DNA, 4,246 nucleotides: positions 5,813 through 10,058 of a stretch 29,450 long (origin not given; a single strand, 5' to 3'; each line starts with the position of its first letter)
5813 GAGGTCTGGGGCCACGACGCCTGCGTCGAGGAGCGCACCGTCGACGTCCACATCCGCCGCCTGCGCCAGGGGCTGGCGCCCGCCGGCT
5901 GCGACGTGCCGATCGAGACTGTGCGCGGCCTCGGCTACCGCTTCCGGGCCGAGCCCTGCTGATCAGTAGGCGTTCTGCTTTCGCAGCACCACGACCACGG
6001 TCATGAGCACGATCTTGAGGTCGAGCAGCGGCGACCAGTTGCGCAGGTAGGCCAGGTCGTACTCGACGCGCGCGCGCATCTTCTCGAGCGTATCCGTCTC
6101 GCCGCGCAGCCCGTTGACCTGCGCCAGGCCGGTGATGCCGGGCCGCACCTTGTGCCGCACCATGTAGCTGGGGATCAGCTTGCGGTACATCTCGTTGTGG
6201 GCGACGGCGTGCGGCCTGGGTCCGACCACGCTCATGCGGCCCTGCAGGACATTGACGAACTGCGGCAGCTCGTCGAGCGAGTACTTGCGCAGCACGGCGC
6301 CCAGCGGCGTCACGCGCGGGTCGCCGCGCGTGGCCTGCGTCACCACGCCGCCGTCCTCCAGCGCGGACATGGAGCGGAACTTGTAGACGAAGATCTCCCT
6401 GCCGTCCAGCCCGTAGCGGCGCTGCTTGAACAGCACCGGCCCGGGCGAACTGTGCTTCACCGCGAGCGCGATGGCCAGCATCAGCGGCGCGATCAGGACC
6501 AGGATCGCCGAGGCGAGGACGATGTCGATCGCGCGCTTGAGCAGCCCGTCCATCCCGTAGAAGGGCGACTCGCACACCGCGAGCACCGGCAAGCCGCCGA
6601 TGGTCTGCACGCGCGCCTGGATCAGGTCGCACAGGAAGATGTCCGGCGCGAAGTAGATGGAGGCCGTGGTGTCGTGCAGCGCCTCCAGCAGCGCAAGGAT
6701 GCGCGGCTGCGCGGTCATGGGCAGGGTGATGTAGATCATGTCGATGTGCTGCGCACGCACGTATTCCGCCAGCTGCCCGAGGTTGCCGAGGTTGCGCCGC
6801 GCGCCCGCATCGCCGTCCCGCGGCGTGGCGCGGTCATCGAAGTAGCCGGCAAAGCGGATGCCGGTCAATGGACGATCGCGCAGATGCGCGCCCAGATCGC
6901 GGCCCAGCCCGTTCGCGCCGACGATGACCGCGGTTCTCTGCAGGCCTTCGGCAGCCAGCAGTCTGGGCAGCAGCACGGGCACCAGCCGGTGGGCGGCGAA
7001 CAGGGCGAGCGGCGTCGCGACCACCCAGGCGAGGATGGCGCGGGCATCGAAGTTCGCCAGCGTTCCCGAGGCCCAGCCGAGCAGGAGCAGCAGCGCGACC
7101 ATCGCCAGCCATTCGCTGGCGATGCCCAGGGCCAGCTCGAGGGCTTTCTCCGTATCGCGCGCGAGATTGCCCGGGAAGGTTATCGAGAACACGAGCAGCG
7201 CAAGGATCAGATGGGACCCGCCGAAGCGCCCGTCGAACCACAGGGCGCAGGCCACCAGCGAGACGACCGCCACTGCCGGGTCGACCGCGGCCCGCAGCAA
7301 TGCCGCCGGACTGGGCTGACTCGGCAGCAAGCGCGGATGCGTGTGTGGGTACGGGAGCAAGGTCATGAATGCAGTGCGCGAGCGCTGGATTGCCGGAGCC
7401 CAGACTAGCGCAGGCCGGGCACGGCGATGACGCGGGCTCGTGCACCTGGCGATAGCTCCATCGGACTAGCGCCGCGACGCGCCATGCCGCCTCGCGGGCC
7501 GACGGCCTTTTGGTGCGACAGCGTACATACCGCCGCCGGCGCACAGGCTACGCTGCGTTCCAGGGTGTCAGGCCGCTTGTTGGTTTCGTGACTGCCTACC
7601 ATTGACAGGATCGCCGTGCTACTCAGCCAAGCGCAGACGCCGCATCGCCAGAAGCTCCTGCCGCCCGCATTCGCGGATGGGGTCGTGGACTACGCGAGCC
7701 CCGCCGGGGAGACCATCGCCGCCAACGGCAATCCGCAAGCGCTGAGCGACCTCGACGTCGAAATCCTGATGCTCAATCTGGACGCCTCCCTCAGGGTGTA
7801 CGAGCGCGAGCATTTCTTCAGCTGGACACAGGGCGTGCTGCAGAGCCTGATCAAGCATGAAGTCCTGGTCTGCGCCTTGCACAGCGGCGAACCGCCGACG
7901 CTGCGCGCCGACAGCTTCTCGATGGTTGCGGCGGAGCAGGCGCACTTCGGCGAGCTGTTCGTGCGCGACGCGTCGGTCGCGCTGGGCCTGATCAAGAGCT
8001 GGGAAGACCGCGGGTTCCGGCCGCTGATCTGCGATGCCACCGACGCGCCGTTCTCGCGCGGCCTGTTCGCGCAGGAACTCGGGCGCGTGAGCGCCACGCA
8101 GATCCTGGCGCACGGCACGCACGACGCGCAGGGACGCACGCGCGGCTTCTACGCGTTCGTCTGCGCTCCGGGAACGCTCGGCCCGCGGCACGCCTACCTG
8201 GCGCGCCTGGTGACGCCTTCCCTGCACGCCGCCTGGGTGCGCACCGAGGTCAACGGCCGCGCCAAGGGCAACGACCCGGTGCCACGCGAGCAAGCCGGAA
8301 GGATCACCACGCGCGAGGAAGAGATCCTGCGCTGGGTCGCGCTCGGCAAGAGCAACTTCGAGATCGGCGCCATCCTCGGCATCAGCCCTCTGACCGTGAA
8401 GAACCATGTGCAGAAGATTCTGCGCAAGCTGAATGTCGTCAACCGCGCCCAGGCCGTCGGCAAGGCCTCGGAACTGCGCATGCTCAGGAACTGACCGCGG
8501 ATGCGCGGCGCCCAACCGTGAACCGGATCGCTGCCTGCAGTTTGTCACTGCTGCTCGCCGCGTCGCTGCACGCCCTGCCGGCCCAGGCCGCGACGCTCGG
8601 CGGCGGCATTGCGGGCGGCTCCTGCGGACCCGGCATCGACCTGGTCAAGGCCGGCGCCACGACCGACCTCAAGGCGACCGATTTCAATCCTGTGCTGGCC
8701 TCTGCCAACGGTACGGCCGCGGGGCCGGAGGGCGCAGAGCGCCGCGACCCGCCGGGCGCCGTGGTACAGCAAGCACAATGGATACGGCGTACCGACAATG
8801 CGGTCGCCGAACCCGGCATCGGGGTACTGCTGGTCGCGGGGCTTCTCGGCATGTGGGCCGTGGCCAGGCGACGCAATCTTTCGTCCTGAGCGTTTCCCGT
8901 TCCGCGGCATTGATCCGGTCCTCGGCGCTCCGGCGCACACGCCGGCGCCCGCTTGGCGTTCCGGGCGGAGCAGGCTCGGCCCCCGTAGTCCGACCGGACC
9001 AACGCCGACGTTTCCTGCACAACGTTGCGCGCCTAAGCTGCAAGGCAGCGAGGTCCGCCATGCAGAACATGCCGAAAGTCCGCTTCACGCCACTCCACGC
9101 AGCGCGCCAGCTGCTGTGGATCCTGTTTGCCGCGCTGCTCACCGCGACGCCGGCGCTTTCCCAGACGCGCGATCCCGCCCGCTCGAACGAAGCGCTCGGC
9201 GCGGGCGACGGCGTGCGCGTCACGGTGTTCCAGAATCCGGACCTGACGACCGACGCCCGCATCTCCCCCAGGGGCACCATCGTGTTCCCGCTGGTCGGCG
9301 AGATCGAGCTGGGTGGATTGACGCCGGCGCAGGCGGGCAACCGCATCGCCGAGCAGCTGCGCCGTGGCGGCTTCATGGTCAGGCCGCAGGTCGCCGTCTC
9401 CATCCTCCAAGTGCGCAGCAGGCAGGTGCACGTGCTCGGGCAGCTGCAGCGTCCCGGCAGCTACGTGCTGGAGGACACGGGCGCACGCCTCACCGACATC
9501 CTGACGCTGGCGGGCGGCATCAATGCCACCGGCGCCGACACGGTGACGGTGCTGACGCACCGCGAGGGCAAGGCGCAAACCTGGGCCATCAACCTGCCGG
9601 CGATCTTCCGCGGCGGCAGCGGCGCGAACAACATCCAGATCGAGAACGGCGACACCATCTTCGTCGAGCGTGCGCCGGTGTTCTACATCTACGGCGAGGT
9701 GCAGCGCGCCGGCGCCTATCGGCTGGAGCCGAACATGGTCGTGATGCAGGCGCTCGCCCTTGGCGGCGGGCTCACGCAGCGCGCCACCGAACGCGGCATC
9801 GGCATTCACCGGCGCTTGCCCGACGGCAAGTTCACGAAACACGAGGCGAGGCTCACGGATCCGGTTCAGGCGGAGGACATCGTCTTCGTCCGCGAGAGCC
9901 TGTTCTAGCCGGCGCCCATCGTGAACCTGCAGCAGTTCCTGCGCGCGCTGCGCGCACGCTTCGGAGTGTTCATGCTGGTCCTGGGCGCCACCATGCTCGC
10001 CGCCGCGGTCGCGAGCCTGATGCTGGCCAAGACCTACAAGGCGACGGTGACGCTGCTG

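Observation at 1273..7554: Recurrent CRP-geometry dyad fixed at -41.5: an unnamed regulon linking stress genes to the EPS master regulator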

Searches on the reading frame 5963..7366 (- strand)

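Call 7: search_protein_families(library=pfam, proteins=[window:5963-7366:-])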
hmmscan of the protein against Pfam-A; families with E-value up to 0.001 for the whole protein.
window:5963-7366:- (467 aa): 2 families
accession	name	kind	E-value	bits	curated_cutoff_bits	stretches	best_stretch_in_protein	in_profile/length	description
PF02397.22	Bac_transf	-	5.9e-66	221.8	27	1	277-461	1-178/179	Bacterial sugar transferase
PF13727.12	CoA_binding_3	-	6.7e-28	98.3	25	1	73-241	12-175/175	CoA-binding domain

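Call 8: search_protein_families(library=ncbifam, proteins=[window:5963-7366:-])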
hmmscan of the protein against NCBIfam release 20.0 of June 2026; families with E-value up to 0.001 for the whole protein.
window:5963-7366:- (467 aa): 10 families
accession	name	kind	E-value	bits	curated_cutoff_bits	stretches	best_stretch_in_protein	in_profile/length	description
TIGR03023.1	WcaJ_sugtrans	equivalog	9.1e-151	503.2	410.75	1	55-467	39-453/453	undecaprenyl-phosphate glucose phosphotransferase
TIGR03025.1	EPS_sugtrans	subfamily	9.4e-133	443.7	295.55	1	53-467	33-445/445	exopolysaccharide biosynthesis polyprenyl glycosylphosphotransferase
NF007518.0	PRK10124.1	equivalog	5.5e-122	407.8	684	1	105-467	106-464/464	undecaprenyl-phosphate glucose phosphotransferase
NF050817.1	PolSacchBiosHfsE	equivalog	1e-67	228.9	750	1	77-464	75-463/467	polysaccharide biosynthesis protein HfsE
TIGR03022.1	WbaP_sugtrans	subfamily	1.6e-63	215.5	403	2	346-467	343-456/456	undecaprenyl-phosphate galactose phosphotransferase WbaP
TIGR03013.1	EpsB_2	subfamily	3.6e-60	204.3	393.35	1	108-463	91-439/443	TIGR03013 family XrtA/PEP-CTERM system glycosyltransferase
NF041877.1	EPS_EpsZ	equivalog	7.7e-43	146.8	800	1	109-464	100-456/459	exopolysaccharide biosynthesis polyisoprenyl-phosphate hexose-1-phosphate transferase EpsZ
NF052601.1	undeca_RfbP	equivalog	3.3e-41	141.2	330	1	275-465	43-240/244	undecaprenyl-phosphate galactose phosphotransferase family protein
NF011751.0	PRK15204.1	equivalog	6.7e-31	107.4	907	1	275-467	278-476/476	undecaprenyl-phosphate galactose phosphotransferase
NF045514.1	glycotran_HepC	equivalog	2e-24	86.1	140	1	275-388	115-214/220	heterocyst development glycosyltransferase HepC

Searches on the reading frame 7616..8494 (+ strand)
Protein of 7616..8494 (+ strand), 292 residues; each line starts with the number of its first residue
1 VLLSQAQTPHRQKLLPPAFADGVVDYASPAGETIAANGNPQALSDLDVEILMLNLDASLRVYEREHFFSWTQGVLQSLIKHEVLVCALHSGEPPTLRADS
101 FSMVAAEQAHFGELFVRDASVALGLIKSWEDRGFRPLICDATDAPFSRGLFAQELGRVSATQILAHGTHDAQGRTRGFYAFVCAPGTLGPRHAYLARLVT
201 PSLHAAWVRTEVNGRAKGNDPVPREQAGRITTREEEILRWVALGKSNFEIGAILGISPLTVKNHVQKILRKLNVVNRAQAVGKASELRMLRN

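Call 7: search_protein_families(library=pfam, proteins=[window:7616-8494:+])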
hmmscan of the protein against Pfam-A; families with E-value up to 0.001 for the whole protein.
window:7616-8494:+ (292 aa): 2 families
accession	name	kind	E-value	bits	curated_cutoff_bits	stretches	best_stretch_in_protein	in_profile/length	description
PF00196.25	GerE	-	1.3e-17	63.6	23.5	1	231-281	4-54/57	Bacterial regulatory proteins, luxR family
PF08281.18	Sigma70_r4_2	-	0.00058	19.9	25.7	1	232-272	13-54/54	Sigma-70, region 4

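Call 8: search_protein_families(library=ncbifam, proteins=[window:7616-8494:+])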
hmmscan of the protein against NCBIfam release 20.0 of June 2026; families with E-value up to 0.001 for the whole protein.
window:7616-8494:+ (292 aa): 19 families
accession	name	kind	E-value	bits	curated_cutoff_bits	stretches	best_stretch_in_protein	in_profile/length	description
TIGR03020.2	EpsA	equivalog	1.9e-56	191.5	170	1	44-285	2-246/247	XrtB/PEP-CTERM-associated transcriptional regulator EpsA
NF047785.1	respo_reg_MadR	equivalog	2.8e-14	53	300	1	225-288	144-207/209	MadR family response regulator transcription factor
TIGR03541.1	reg_near_HchA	equivalog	1.5e-13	50.8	215.6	1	222-284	164-226/232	PA1136 family autoinducer-binding transcriptional regulator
NF007505.1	PRK10100.1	equivalog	2e-13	50.5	250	1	225-285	140-200/204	biofilm master transcriptional regulator CsgD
NF052445.1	RespRegMctR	equivalog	2.3e-09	37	300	1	224-281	139-196/205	two-component system response regulator MctR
NF007561.1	PRK10188.1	equivalog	3.5e-09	36.4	350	1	224-282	174-232/240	quorum-sensing transcriptional regulator SdiA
NF007935.0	PRK10651.1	equivalog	1.7e-08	33.9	250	1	225-281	151-207/216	two-component system response regulator NarL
NF007708.0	PRK10403.1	equivalog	2.2e-08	33.8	343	1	230-280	154-204/215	nitrate/nitrite response regulator protein NarP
NF047402.1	TransRegVisN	equivalog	2.6e-08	33.4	250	1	225-284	181-240/246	transcriptional regulator VisN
NF003420.0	PRK04841.1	equivalog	5.5e-08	31.3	537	1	229-289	838-898/903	HTH-type transcriptional regulator MalT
NF041673.1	transregRamA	equivalog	5.7e-08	32.2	500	1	219-287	208-276/280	acetate metabolism transcriptional regulator RamA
NF052366.1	photon_PedR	equivalog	7.5e-08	32.4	120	1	230-281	3-54/74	photosynthetic electron transport-dependent transcriptional regulator PedR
NF011896.0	PRK15369.1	equivalog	5.3e-07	29.5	242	1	224-289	144-209/211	two component system response regulator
NF041232.1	BagY_FevT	exception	1.4e-06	27.5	700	1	226-283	293-350/367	LuxR family transcriptional regulator BagY/FevT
NF041830.1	RR_TF_ErdR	exception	0.0004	20.2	390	1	230-281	151-202/213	response regulator transcription factor ErdR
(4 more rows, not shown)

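Call 47: find_related_loci(query=window:7616-8494:+, collection=genome_contigs, flank=2500)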
Query window:7616-8494:+ (292 aa) in genome_contigs; peptide patterns used: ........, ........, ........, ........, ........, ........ (x = any residue, [..] = any of these).
566 stretches matched a pattern; 419 encode a relative of the query (tblastn E <= 1e-3); the best 80 are kept; 80 distinct loci.
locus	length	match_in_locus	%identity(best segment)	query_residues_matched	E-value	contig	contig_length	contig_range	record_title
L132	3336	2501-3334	80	4-281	2e-150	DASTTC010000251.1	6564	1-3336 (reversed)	MAG TPA_asm: Burkholderiales bacterium isolate SMAG_U2296 k141_897149, whole genome shotgun sequence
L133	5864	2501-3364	75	4-291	2e-146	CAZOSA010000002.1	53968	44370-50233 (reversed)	MAG TPA_asm: uncultured Enterobacteriaceae bacterium isolate SRP136066_co1_122 genome assembly, contig: NODE_380_length_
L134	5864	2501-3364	74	4-291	4e-143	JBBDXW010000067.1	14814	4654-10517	MAG: Woeseia sp. isolate LejiaD_61_26 Lejia_D_6407_length_14814_cov_15, whole genome shotgun sequence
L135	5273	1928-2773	71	12-292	2e-132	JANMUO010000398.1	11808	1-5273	MAG: Betaproteobacteria bacterium isolate SOY_1_B_metabat.29 SOY_1_B_k141_2667928, whole genome shotgun sequence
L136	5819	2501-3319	68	16-292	1e-124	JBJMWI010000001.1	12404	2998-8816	MAG: Burkholderiales bacterium isolate 12C16O_168h_50_unf_bin_22 k141_4762262, whole genome shotgun sequence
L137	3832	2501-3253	73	42-292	8e-125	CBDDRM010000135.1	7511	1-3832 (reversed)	uncultured bacterium isolate s9_101 genome assembly, contig: s9_101.fak141_1317370, whole genome shotgun sequence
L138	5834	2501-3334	68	16-291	8e-124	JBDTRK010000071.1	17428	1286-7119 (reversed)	MAG: Betaproteobacteria bacterium isolate cluster3_bin.244 NODE_12098_length_17428_cov_8.140333, whole genome shotgun se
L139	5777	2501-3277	70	35-292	6e-121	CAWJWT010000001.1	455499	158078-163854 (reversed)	MAG: uncultured beta proteobacterium isolate MFD01275.bin.2.24 genome assembly, contig: contig_11981, whole genome shotg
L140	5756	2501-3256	71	41-292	8e-116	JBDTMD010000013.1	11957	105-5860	MAG: Burkholderiales bacterium isolate cluster3_bin.118 NODE_23144_length_11957_cov_5.030247, whole genome shotgun seque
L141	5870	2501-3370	88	3-292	2e-172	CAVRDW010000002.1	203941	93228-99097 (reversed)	MAG: uncultured beta proteobacterium isolate MFD10007.bin.2.212 genome assembly, contig: contig_34161, whole genome shot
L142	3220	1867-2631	69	37-291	1e-118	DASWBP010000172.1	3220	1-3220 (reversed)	MAG TPA_asm: Burkholderiales bacterium isolate SMAG_U2685 k141_19940, whole genome shotgun sequence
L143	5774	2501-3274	64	35-291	1e-109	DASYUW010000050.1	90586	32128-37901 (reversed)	MAG TPA_asm: Burkholderiales bacterium isolate SMAG_U4605 k141_2162177, whole genome shotgun sequence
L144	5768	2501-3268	62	36-290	1e-101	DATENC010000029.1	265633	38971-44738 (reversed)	MAG TPA_asm: Burkholderiales bacterium isolate SMAG_U8959 k141_2217978, whole genome shotgun sequence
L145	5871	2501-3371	87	3-292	1e-140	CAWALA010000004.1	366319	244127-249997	MAG: uncultured beta proteobacterium isolate MFD02242.bin.2.37 genome assembly, contig: contig_22688, whole genome shotg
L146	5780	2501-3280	60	32-290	7e-99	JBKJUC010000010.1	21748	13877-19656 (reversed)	MAG: Burkholderiales bacterium isolate ant_bin.647 k117_3500052, whole genome shotgun sequence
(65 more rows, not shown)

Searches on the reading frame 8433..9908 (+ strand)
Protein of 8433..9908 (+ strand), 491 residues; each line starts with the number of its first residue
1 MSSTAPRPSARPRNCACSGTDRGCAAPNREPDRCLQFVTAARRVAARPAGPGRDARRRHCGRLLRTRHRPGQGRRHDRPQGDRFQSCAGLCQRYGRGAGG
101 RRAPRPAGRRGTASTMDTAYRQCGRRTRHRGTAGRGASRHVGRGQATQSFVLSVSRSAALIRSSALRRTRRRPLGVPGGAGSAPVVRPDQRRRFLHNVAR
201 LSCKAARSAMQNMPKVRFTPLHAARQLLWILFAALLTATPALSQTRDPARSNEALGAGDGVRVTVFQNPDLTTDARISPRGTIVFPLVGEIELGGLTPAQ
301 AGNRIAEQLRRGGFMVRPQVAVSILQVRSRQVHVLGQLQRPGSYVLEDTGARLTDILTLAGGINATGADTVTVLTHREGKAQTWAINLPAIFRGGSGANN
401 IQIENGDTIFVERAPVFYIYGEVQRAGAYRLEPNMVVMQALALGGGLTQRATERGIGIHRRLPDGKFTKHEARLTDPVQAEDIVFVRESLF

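Call 8: search_protein_families(library=ncbifam, proteins=[window:8433-9908:+])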
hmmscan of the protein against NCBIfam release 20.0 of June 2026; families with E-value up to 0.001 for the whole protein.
window:8433-9908:+ (491 aa): 5 families
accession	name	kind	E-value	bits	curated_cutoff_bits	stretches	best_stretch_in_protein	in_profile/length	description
TIGR03028.1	EpsE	equivalog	1.6e-92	309.2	262.65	1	254-491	3-239/239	polysaccharide export protein EpsE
TIGR03027.2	pepcterm_export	equivalog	3.9e-26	91.8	180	1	255-413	5-166/169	XrtA/PEP-CTERM system exopolysaccharide export protein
NF011658.0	PRK15078.1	subfamily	1.9e-21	76.2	333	1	252-461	84-303/380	polysaccharide export protein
NF041843.1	EpsY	equivalog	3.1e-20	72.3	320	1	253-412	53-211/211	exopolysaccharide export protein EpsY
NF011722.0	PRK15175.1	equivalog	4.4e-06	25.7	456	1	202-448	42-273/355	Vi polysaccharide ABC transporter protein VexA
